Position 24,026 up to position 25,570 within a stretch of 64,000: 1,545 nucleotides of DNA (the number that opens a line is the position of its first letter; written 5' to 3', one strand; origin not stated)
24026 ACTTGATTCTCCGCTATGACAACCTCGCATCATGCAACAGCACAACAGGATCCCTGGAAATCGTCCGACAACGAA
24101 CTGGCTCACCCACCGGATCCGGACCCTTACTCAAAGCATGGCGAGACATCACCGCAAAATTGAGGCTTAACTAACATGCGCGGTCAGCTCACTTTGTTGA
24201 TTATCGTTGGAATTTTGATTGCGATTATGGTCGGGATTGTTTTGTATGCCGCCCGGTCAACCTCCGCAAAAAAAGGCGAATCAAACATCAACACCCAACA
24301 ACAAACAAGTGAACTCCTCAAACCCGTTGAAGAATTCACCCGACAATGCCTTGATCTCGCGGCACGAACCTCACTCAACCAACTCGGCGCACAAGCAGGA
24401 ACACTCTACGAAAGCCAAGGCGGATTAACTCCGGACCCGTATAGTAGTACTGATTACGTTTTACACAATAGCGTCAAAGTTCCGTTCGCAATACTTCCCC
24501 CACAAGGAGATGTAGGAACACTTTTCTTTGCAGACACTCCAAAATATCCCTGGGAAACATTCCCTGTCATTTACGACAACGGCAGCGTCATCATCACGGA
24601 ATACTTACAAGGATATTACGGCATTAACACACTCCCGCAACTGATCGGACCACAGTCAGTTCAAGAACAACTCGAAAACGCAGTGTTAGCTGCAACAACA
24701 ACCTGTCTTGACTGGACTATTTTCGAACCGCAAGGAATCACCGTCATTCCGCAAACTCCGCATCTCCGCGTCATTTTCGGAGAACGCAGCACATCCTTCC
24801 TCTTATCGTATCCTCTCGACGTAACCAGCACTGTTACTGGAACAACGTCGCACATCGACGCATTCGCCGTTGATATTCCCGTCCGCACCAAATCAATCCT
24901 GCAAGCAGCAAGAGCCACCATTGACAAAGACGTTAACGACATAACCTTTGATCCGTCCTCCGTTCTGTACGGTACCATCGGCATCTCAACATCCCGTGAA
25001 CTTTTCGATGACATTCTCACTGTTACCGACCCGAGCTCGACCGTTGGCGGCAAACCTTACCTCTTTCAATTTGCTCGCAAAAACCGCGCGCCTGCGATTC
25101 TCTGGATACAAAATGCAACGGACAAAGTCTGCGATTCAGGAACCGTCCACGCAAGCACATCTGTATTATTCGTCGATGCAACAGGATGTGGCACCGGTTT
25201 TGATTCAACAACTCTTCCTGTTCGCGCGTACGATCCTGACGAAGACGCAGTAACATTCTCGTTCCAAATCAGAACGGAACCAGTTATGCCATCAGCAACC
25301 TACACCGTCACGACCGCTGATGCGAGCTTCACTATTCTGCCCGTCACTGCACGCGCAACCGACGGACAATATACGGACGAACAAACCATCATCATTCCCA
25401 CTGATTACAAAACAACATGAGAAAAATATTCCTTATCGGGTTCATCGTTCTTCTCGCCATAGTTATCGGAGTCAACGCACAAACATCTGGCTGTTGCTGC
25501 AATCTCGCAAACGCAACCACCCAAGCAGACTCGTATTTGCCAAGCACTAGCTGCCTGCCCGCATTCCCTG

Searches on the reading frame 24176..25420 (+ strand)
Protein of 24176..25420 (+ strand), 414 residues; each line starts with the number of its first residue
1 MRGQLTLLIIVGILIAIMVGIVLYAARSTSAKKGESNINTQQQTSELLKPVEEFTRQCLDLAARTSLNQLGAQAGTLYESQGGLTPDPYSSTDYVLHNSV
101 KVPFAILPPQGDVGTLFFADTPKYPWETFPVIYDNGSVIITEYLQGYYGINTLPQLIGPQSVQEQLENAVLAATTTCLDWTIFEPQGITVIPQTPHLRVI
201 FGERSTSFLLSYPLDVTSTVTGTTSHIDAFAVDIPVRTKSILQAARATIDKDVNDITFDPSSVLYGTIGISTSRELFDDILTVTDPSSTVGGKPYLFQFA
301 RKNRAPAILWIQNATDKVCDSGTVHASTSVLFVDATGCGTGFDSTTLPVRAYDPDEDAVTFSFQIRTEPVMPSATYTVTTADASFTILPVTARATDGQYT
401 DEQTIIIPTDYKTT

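Call 9: search_protein_families(library=pfam, max_evalue=0.01, proteins=[window:24176-25420:+])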
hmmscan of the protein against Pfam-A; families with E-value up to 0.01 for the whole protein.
window:24176-25420:+ (414 aa): 1 family
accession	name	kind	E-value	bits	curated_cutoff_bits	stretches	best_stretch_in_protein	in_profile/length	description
PF25679.1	DUF7947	-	0.0038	17.7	27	1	340-395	10-63/79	Family of unknown function (DUF7947)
